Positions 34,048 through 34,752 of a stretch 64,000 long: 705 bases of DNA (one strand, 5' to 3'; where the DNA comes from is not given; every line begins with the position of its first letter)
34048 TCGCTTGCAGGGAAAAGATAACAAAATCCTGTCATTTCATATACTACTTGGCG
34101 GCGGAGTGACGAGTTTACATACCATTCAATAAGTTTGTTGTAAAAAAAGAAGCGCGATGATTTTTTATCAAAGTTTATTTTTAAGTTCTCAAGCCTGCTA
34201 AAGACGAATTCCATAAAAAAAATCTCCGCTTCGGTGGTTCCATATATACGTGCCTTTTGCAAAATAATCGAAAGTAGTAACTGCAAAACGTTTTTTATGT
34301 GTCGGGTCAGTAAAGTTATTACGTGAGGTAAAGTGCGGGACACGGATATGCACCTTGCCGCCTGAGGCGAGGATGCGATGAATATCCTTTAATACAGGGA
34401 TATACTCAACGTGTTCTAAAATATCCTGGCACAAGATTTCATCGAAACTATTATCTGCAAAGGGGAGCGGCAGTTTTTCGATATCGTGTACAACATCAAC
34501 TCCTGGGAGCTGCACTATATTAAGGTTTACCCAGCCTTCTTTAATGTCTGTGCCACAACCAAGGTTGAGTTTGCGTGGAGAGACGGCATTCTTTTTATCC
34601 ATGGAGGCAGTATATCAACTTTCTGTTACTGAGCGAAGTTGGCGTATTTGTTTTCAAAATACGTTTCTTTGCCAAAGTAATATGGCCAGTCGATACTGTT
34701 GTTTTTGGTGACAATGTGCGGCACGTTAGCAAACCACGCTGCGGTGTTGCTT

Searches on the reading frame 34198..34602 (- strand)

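Call 7: search_protein_families(library=pfam, proteins=[window:34198-34602:-], max_evalue=0.001)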
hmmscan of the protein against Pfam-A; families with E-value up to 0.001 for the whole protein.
window:34198-34602:- (134 aa): 4 families
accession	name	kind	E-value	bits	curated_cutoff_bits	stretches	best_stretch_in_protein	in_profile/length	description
PF08241.18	Methyltransf_11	-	1.9e-09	38.5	21.2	1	17-85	23-94/95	Methyltransferase domain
PF13489.12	Methyltransf_23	-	4.9e-05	23.6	27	1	6-89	21-119/164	Methyltransferase domain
PF13649.12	Methyltransf_25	-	6.9e-05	23.9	27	1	37-82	51-97/97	Methyltransferase domain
PF13847.12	Methyltransf_31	-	0.00018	21.6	27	1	39-90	61-113/145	Methyltransferase domain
